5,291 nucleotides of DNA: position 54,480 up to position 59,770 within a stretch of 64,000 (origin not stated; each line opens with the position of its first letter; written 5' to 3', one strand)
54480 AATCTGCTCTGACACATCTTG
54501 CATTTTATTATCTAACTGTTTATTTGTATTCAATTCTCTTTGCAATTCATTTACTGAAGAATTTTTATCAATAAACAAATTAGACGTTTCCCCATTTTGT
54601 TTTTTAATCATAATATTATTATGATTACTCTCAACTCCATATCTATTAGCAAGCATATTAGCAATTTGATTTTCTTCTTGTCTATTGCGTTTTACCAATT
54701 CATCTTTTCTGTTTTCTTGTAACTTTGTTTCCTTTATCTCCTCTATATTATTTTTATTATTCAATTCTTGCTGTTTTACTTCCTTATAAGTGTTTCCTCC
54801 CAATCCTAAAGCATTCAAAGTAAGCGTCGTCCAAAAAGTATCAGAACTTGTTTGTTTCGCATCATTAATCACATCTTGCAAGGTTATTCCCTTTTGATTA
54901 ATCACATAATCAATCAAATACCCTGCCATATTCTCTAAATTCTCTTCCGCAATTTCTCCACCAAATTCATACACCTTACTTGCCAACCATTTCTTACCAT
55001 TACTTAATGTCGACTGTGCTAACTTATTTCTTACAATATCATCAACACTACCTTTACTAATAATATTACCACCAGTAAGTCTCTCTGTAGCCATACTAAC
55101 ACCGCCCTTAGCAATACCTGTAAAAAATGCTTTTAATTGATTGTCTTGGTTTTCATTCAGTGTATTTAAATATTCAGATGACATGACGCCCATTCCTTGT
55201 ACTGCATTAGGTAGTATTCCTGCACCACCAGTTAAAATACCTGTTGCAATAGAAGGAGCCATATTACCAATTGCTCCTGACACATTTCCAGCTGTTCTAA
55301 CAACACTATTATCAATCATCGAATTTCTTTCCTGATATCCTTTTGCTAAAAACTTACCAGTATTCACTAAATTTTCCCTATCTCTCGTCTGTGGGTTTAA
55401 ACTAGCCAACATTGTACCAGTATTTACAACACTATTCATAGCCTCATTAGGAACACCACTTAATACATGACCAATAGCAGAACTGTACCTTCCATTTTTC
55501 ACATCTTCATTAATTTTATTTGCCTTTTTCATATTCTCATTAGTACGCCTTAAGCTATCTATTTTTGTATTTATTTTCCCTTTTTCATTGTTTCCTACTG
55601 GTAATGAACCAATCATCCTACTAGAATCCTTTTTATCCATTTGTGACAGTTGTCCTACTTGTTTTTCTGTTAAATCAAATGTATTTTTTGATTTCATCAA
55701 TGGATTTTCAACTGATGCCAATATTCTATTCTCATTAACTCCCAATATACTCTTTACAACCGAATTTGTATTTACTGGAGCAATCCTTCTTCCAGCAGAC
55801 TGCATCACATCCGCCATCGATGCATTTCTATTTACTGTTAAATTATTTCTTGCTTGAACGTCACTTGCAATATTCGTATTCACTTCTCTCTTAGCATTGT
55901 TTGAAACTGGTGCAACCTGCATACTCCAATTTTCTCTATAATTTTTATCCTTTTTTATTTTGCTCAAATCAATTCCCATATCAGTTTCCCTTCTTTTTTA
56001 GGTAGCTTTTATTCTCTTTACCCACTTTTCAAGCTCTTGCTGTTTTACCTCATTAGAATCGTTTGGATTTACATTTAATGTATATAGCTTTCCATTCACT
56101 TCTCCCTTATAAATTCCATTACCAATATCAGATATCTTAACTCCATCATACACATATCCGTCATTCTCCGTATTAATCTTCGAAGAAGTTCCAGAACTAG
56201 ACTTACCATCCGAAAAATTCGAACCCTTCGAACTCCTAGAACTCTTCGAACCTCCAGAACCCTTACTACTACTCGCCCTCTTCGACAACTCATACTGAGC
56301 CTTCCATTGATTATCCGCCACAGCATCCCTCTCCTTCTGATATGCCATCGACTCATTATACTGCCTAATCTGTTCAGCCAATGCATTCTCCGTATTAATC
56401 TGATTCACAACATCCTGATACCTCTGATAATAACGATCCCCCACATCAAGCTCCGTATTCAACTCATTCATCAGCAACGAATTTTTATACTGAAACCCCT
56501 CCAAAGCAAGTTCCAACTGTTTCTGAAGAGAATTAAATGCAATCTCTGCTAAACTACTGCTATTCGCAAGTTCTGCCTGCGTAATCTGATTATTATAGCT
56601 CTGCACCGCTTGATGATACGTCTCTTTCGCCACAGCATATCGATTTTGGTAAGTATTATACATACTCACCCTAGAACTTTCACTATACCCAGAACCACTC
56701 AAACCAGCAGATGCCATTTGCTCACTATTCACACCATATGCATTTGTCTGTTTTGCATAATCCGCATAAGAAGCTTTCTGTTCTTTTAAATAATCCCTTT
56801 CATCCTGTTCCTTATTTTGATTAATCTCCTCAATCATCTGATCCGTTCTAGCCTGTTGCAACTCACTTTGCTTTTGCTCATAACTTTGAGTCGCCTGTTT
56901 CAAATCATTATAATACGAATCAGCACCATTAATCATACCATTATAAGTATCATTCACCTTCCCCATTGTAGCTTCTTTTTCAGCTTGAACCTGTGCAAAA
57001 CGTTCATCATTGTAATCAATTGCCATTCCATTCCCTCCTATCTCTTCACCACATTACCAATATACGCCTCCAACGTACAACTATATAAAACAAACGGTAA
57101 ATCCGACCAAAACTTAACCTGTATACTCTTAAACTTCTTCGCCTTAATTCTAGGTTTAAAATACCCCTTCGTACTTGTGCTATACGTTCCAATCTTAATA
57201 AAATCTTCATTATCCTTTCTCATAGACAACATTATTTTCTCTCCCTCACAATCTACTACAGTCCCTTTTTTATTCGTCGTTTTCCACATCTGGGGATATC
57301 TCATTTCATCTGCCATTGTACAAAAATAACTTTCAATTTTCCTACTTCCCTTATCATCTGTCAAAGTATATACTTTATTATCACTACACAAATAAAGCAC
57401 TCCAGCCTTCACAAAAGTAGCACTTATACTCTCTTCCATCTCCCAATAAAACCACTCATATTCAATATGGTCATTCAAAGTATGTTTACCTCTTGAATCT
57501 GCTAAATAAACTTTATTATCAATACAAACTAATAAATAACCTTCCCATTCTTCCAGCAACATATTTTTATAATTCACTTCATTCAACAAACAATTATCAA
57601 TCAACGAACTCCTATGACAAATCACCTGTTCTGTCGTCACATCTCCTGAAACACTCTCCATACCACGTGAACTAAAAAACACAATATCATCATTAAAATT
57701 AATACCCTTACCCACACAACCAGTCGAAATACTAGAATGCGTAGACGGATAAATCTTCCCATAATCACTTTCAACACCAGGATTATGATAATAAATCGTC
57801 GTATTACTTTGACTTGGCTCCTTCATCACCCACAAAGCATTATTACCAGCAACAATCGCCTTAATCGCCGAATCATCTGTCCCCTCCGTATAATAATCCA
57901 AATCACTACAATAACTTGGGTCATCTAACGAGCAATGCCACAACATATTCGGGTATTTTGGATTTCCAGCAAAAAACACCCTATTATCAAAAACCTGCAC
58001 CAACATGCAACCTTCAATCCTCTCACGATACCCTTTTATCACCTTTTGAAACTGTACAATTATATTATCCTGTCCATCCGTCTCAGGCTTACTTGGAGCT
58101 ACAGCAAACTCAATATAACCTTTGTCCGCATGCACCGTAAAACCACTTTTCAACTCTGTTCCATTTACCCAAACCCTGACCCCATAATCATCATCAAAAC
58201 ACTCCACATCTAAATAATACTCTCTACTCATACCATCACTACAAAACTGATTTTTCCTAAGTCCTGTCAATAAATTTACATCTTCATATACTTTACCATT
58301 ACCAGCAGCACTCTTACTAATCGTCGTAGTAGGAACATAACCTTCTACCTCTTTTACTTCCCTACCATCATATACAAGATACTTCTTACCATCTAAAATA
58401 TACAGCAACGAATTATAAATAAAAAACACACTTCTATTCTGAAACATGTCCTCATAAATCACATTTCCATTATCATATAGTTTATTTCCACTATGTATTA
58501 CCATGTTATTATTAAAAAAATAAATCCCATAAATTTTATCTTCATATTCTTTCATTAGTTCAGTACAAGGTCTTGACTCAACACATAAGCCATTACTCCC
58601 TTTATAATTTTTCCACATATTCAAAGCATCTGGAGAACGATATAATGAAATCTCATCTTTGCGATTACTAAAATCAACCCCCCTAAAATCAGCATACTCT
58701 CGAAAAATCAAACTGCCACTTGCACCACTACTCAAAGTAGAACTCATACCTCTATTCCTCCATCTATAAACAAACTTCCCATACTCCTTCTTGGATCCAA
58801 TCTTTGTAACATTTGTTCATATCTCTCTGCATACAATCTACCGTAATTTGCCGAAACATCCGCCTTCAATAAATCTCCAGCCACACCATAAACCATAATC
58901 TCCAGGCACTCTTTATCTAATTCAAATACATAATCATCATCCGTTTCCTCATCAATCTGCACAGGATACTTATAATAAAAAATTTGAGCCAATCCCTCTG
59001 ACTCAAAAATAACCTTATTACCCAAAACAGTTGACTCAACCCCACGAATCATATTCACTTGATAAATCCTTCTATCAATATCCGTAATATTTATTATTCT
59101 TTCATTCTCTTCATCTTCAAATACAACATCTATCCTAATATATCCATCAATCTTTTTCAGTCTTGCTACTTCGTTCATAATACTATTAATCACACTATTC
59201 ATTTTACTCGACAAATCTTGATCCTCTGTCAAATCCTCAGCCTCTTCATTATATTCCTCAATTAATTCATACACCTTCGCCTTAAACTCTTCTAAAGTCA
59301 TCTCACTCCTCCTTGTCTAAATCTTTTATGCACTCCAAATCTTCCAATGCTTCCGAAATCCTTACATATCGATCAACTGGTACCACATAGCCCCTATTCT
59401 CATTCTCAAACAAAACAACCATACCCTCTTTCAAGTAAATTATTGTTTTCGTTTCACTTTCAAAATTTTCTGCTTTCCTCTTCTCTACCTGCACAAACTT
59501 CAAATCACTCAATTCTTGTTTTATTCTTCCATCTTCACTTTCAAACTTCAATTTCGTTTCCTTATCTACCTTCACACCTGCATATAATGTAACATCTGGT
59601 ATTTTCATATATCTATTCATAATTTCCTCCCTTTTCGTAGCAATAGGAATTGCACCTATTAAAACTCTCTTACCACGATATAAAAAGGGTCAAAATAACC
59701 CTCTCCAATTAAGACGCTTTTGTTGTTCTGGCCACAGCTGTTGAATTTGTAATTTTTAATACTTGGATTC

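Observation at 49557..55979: Giant 2140-aa polyvalent-type protein where a tape measure would normally sit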

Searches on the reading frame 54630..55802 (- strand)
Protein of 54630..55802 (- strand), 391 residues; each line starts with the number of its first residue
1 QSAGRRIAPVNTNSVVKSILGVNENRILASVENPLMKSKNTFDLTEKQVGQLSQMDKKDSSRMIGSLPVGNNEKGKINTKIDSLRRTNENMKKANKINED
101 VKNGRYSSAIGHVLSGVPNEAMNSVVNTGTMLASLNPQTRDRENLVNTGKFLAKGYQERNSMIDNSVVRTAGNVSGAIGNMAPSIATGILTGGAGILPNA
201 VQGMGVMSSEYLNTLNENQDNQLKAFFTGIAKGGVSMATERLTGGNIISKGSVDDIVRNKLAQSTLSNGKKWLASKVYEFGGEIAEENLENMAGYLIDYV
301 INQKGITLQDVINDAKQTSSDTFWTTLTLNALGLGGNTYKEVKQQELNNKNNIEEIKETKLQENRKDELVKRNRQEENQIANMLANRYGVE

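Call 46: search_solved_structures(query=A3, max_evalue=1)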
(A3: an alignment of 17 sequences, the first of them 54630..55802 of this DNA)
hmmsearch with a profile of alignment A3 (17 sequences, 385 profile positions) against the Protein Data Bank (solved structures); distinct sequences matched with E-value up to 1: 0.

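Call 54: predict_structure(alignment_id=A3)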
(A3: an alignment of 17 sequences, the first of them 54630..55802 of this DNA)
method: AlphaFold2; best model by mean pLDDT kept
length: 391 residues; sequences in the alignment: 17
mean_pLDDT: 66.2   pTM: 0.55
mean pLDDT of the five models: 66.2, 58.8, 55.7, 50.5, 43.5
residues with pLDDT >= 90: 8; 70-90: 160; 50-70: 171; < 50: 52
segments of 3 or more residues with pLDDT < 50: 1-40, 192-194, 245-249
pLDDT, mean of each block of 10 residues (from residue 1): 38 44 39 39 71 83 81 75 84 91 84 80 75 69 66 78 84 77 62 54 70 62 71 68 52 57 60 62 68 71 68 74 69 57 57 52 61 70 63 44
secondary structure, 60 per line:
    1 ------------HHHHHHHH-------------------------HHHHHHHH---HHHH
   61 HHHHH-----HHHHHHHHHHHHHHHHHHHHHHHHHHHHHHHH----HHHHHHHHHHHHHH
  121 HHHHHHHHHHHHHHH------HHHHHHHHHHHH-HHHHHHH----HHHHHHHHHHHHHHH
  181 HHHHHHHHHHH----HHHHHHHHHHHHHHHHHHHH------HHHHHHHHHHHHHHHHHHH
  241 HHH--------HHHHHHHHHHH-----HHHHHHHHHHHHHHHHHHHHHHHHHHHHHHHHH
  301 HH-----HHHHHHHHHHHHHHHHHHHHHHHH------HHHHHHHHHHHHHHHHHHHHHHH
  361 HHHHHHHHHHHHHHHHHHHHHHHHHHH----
elements in order: H13-20 H46-53 H57-65 H71-102 H107-135 H142-153 H155-161 H166-191 H196-215 H222-243 H252-262 H268-302 H308-331 H338-387

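Call 56: fold_search(model_id=the predicted structure, library=viral)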
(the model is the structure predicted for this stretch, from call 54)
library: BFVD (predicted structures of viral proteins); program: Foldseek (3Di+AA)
matches with E <= 10: 144; with E <= 0.001: 0
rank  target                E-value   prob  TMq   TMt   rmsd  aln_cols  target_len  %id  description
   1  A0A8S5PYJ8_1          9.8e-03  1.00  0.33  0.14  15.9       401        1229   10  PolyVal ADP-Ribosyltransferase in polyvalent protein [Myoviridae sp. ctWiL39]
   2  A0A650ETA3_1          3.4e-02  1.00  0.34  0.16  21.8       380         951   14  (no name in the UniProt tables at hand)
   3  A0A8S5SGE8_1          5.1e-02  0.89  0.25  0.09  21.1       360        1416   15  Nuclease [Podoviridae sp. ctZih56]
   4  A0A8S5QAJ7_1          1.1e-01  0.99  0.38  0.14   9.0       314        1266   17  Phage MuF C-terminal domain-containing protein [Podoviridae sp. ctZ5d16]
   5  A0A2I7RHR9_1          1.4e-01  0.94  0.33  0.12  22.1       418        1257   14  (no name in the UniProt tables at hand)
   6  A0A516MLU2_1          1.8e-01  0.95  0.30  0.10  17.7       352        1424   11  (no name in the UniProt tables at hand)
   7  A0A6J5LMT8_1          2.7e-01  0.98  0.36  0.15   7.2       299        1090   13  Uncharacterized protein [uncultured Caudovirales phage]
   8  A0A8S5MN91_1          2.9e-01  0.77  0.30  0.14  13.8       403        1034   10  Uncharacterized protein [Myoviridae sp. ctI7W9]
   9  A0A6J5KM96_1          3.3e-01  0.80  0.32  0.10  22.4       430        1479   10  AdoMet_MTases domain containing protein [uncultured Caudovirales phage]
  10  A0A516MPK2            3.3e-01  0.09  0.10  0.08  32.8       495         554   12  (no name in the UniProt tables at hand)
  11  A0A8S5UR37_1          3.5e-01  0.15  0.13  0.05  31.9       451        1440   13  Uncharacterized protein [Podoviridae sp. ctQyH19]
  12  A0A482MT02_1          3.6e-01  0.69  0.30  0.13  24.4       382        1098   13  Large polyvalent protein associated domain-containing protein [Escherichia phage PTXU04]
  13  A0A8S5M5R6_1          3.9e-01  0.97  0.39  0.17   9.2       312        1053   11  Uncharacterized protein [Podoviridae sp. ctaNW81]
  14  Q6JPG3                4.5e-01  0.13  0.11  0.09  29.8       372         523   12  RING-type domain-containing protein [Neodiprion lecontei nucleopolyhedrovirus (strain Canada)]
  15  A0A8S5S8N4            4.8e-01  0.23  0.17  0.13  21.8       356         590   12  Minor tail protein (Fragment) [Siphoviridae sp. ctHNe8]
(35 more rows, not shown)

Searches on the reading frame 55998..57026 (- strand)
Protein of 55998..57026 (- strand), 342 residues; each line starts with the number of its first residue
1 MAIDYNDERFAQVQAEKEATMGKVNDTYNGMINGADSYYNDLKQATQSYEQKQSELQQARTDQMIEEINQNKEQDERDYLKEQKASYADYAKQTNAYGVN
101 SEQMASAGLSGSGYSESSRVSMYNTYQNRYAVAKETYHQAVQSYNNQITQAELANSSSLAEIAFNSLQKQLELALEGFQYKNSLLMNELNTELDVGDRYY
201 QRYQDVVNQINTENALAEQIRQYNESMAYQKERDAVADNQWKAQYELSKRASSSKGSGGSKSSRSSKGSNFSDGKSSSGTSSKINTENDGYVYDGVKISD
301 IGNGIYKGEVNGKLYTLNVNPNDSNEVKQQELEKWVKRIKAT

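Call 7: search_protein_families(library=phrogs, proteins=[window:55998-57026:-], max_evalue=0.001)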
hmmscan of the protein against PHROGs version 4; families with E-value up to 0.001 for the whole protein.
window:55998-57026:- (342 aa): 0 families

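Call 28: search_protein_families(library=pfam, proteins=[window:55998-57026:-], max_evalue=0.01)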
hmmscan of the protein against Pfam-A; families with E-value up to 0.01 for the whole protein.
window:55998-57026:- (342 aa): 0 families

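Call 83: search_protein_families(library=ncbifam, proteins=[window:55998-57026:-], max_evalue=0.01)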
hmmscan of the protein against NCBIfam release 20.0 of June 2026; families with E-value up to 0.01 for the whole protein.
window:55998-57026:- (342 aa): 2 families
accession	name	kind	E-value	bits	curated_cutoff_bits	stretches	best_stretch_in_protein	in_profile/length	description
NF038313.3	HisXaaSer_A4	exception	0.0028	18.5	55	0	213-278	17-80/93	His-Xaa-Ser repeat protein HxsA4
NF010054.0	PRK13531.1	equivalog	0.008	15.3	681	1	186-248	198-260/498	ATPase RavA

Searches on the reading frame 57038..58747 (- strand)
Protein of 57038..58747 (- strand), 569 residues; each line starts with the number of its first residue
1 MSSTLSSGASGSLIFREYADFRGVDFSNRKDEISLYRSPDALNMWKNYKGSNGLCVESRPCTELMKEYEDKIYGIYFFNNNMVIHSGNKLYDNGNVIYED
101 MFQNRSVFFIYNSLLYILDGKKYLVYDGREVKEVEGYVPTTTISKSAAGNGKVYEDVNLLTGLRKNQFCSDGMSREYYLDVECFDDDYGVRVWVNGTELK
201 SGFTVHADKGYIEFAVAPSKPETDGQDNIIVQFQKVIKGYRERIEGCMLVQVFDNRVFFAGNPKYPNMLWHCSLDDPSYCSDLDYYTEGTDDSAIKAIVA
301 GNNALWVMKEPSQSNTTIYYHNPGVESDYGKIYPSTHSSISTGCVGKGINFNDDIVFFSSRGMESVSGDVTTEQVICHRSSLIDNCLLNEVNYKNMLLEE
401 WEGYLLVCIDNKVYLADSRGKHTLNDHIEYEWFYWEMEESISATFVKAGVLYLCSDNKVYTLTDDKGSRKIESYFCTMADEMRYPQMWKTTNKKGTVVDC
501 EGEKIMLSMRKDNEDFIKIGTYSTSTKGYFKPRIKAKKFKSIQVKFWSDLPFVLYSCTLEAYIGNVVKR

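Call 7: search_protein_families(library=phrogs, proteins=[window:57038-58747:-], max_evalue=0.001)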
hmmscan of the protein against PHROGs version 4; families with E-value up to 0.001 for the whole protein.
window:57038-58747:- (569 aa): 0 families

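Call 10: search_dna_similar(query=window:57038-58747:-, collection=phages, mode=protein, max_rows=20)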
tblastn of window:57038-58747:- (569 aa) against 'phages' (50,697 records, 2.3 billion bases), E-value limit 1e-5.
Records with a match: 16; places in all: 16; records where one place covers at least 80% of the query: 14.
Best place of each record, by identity: <60% 16.
By first word of the organism name: Bacillus 13; Bacteriophage 3.
By host as written in the record: Bacillus megaterium 6; Bacillus megaterium Km 5; - 3; Bacillus megaterium strain Km Sp- 2.
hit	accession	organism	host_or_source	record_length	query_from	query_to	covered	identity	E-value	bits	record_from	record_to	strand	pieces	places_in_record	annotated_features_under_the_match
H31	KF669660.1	Bacillus phage Pony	Bacillus megaterium Km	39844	21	549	93%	26.3%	5e-32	138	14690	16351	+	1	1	hypothetical protein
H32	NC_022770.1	Bacillus phage Pony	Bacillus megaterium Km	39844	21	549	93%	26.3%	5e-32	138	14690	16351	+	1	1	virion structural protein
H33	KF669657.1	Bacillus phage poppyseed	Bacillus megaterium Km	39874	21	549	93%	26.3%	6e-32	137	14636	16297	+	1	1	hypothetical protein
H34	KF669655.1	Bacillus phage Page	Bacillus megaterium Km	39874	21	549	93%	26.3%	6e-32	137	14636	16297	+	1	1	hypothetical protein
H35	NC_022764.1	Bacillus phage Page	Bacillus megaterium Km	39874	21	549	93%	26.3%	6e-32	137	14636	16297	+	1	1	virion structural protein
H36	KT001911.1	Bacillus phage Pavlov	Bacillus megaterium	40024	21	549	93%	26.3%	6e-32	137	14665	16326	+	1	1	hypothetical protein | terminator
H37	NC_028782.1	Bacillus phage Pavlov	Bacillus megaterium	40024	21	549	93%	26.3%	6e-32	137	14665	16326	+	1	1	virion structural protein | terminator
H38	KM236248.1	Bacillus phage Pookie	Bacillus megaterium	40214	21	549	93%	26.3%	1e-31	136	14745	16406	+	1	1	hypothetical protein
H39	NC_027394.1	Bacillus phage Pookie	Bacillus megaterium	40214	21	549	93%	26.3%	1e-31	136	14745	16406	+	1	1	virion structural protein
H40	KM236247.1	Bacillus phage Pascal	Bacillus megaterium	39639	21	549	93%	26.2%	5e-32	137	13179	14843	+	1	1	hypothetical protein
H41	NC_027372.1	Bacillus phage Pascal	Bacillus megaterium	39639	21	549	93%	26.2%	5e-32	137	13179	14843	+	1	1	virion structural protein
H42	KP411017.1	Bacillus phage Palmer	Bacillus megaterium strain Km Sp-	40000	21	549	93%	26.0%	2e-30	133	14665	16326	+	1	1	hypothetical protein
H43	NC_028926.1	Bacillus phage Palmer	Bacillus megaterium strain Km Sp-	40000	21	549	93%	26.0%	2e-30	133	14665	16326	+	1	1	virion structural protein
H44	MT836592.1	Bacteriophage sp.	human fecal samples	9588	17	479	81%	29.4%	1e-47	184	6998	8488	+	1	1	record has no annotation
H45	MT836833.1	Bacteriophage sp.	human fecal samples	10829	20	471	79%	26.1%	3e-39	159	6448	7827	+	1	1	record has no annotation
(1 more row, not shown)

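Call 28: search_protein_families(library=pfam, proteins=[window:57038-58747:-], max_evalue=0.01)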
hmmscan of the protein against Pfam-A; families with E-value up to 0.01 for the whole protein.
window:57038-58747:- (569 aa): 0 families

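Call 69: search_solved_structures(query=window:57038-58747:-, max_evalue=1)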
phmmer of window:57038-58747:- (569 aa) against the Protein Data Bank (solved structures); distinct sequences matched with E-value up to 1: 0.

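Call 83: search_protein_families(library=ncbifam, proteins=[window:57038-58747:-], max_evalue=0.01)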
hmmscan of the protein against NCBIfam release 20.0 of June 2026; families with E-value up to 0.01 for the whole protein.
window:57038-58747:- (569 aa): 0 families

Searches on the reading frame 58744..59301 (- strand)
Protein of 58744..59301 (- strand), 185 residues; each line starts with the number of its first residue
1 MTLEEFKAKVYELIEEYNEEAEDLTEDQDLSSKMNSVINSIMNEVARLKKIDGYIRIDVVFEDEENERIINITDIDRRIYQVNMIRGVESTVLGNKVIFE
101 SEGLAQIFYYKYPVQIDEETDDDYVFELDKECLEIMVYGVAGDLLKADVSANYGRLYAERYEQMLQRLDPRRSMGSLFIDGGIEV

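Call 7: search_protein_families(library=phrogs, proteins=[window:58744-59301:-], max_evalue=0.001)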
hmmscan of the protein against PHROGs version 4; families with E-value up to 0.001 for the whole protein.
window:58744-59301:- (185 aa): 1 family
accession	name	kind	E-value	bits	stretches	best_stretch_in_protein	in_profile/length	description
phrog_13046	-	unknown function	3.2e-20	73.7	1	1-172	1-179/193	-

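Call 28: search_protein_families(library=pfam, proteins=[window:58744-59301:-], max_evalue=0.01)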
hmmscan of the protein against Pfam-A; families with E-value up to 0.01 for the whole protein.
window:58744-59301:- (185 aa): 0 families

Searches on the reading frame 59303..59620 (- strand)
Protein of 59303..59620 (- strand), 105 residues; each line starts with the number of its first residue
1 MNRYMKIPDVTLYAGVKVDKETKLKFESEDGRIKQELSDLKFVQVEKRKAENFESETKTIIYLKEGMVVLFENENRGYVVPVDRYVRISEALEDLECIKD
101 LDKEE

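Call 7: search_protein_families(library=phrogs, proteins=[window:59303-59620:-], max_evalue=0.001)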
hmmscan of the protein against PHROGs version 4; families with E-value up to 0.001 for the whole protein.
window:59303-59620:- (105 aa): 1 family
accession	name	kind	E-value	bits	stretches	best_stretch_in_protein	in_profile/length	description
phrog_2268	-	moron, auxiliary metabolic gene and host takeover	0.00024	22.2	1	63-99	22-58/84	antitoxin from a toxin-antitoxin system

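Call 28: search_protein_families(library=pfam, proteins=[window:59303-59620:-], max_evalue=0.01)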
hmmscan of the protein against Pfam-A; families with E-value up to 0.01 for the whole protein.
window:59303-59620:- (105 aa): 0 families
